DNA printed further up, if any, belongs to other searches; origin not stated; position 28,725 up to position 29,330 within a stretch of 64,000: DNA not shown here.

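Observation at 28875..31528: Holin-coupled, signal-peptide-less GH18 chitinase with a divergent LysR regulator (type 10 secretion-like islet) replacing xylE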

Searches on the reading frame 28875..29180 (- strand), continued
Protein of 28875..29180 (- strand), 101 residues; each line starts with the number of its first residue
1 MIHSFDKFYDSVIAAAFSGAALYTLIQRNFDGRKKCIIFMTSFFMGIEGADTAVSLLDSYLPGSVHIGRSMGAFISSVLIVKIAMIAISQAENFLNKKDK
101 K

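Call 47: get_annotated_region(hit=H7, flank=6000)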
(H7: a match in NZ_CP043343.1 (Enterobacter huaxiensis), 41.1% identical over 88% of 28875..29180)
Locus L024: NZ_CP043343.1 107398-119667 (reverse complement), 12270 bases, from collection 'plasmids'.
description: Enterobacter huaxiensis strain 090008 plasmid p1_090008, complete sequence
organism: Enterobacter huaxiensis (NCBI taxid 2494702)
taxonomy: Bacteria; Pseudomonadota; Gammaproteobacteria; Enterobacterales; Enterobacteriaceae; Enterobacter; Enterobacter huaxiensis
host: -; source: Homo sapiens,Pure Culture; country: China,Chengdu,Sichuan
typing (MOB-suite, as given by PLSDB): conjugative; relaxase MOBF; mating-pair formation MPF_F
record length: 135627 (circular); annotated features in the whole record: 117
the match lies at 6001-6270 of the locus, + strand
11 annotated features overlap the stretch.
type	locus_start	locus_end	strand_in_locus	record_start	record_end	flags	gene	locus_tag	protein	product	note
CDS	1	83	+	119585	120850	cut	-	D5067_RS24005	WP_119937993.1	type II toxin-antitoxin system HipA family toxin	-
CDS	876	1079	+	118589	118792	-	hha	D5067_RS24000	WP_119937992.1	hemolysin expression modulator Hha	-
CDS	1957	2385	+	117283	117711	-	-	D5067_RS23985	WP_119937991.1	cyclophilin-like fold protein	-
CDS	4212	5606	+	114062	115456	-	-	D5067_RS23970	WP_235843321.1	lytic polysaccharide monooxygenase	-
CDS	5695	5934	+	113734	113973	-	-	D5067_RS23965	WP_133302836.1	hypothetical protein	-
CDS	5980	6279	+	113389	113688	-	-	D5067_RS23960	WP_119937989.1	putative holin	-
CDS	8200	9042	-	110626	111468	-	-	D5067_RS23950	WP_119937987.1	LysR family transcriptional regulator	GO:0006355 - regulation of DNA-templated transcription [Evidence IEA]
CDS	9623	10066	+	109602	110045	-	-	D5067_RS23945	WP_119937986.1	lysozyme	-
CDS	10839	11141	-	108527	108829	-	-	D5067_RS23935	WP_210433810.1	hypothetical protein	-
CDS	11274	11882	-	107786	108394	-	-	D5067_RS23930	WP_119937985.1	DUF2913 family protein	-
CDS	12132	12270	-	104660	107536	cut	-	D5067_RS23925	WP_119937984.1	autotransporter outer membrane beta-barrel domain-containing protein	GO:0046819 - protein secretion by the type V secretion system [Evidence IEA]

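Call 48: get_annotated_region(hit=H9, flank=6000)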
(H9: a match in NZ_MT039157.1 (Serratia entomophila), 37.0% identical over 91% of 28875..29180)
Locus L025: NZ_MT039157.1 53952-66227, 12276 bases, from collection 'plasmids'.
description: Serratia entomophila strain AGR_D1 plasmid unnamed1, complete sequence
organism: Serratia entomophila (NCBI taxid 42906)
taxonomy: Bacteria; Pseudomonadota; Gammaproteobacteria; Enterobacterales; Yersiniaceae; Serratia; Serratia entomophila
host: -; source: -; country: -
typing (MOB-suite, as given by PLSDB): conjugative; replicon IncFII,rep_cluster_2203; relaxase MOBF,MOBF,MOBF; mating-pair formation MPF_F
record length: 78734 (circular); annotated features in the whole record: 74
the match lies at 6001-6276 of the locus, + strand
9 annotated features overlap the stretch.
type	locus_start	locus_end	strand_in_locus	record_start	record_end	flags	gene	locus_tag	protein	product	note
CDS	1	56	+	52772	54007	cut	-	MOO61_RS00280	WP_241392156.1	EAL domain-containing protein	-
CDS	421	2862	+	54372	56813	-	-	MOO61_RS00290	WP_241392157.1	C10 family peptidase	-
CDS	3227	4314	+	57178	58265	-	-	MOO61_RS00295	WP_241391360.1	IS3 family transposase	-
CDS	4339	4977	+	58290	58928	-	-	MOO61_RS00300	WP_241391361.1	EAL domain-containing protein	-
CDS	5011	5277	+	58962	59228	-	-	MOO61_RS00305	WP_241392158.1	hypothetical protein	-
CDS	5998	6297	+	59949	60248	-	-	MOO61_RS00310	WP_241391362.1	putative holin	-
CDS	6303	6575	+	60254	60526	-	-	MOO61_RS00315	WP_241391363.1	phage holin family protein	-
CDS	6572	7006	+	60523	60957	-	-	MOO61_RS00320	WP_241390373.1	lysozyme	-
CDS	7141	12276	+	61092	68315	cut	-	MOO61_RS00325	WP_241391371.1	neuraminidase-like domain-containing protein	-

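Call 67: predict_structure(alignment_id=A2)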
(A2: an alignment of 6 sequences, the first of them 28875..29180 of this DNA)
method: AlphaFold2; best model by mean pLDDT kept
length: 101 residues; sequences in the alignment: 6
mean_pLDDT: 60.8   pTM: 0.41
mean pLDDT of the five models: 60.8, 59.7, 58.8, 56.2, 56.1
residues with pLDDT >= 90: 0; 70-90: 3; 50-70: 94; < 50: 4
segments of 3 or more residues with pLDDT < 50: 1-3
pLDDT, mean of each block of 10 residues (from residue 1): 54 62 60 64 61 61 54 62 66 65 48
secondary structure, 60 per line:
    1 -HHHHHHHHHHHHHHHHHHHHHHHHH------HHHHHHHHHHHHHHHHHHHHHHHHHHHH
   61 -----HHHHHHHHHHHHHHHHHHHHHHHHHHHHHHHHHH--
elements in order: H2-26 H33-60 H66-99

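Call 84: list_cluster_members(proteins=[L018:7325-7753:+, L024:9623-10066:+, L029:8996-9430:-, L023:6586-7029:+, L022:6324-6608:+])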
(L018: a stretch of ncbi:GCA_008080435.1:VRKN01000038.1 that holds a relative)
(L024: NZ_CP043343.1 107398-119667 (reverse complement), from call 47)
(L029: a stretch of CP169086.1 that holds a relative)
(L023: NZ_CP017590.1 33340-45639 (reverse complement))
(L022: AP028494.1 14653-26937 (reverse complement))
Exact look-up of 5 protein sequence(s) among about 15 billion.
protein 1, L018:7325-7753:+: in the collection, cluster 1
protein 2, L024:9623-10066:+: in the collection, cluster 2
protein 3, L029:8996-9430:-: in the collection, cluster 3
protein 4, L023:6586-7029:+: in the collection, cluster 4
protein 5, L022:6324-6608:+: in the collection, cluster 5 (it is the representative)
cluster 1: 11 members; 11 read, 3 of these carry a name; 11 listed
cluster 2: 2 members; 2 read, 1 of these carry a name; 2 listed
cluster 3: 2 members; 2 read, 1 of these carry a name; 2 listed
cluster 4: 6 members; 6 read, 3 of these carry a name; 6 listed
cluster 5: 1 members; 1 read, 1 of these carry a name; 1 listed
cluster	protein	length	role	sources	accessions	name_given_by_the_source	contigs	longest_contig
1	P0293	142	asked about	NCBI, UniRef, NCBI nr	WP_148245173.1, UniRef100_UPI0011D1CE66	lysozyme [Enterobacter asburiae] | lysozyme n=1 Tax=Enterobacter asburiae TaxID=61645 RepID=UPI0011D1CE66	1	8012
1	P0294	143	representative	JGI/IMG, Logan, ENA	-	-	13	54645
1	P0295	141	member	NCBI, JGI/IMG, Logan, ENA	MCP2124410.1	UNVERIFIED_ORG: lysozyme [Pantoea agglomerans]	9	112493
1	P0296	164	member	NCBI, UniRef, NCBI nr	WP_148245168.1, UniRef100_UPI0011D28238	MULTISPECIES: lysozyme [Enterobacteriaceae] | lysozyme n=1 Tax=Enterobacteriaceae TaxID=543 RepID=UPI0011D28238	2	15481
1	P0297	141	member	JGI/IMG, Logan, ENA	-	-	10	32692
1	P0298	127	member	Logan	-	-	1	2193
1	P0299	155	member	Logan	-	-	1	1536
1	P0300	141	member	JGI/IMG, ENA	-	-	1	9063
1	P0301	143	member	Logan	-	-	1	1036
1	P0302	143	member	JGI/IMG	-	-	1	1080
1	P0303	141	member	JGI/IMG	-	-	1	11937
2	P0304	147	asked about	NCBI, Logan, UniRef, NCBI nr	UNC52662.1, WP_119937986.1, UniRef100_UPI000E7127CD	lysozyme [Enterobacter huaxiensis] | lysozyme n=1 Tax=Enterobacter huaxiensis TaxID=2494702 RepID=UPI000E7127CD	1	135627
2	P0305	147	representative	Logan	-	-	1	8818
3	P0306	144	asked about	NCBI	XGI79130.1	lysozyme [Enterobacter hormaechei]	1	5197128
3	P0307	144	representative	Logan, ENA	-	-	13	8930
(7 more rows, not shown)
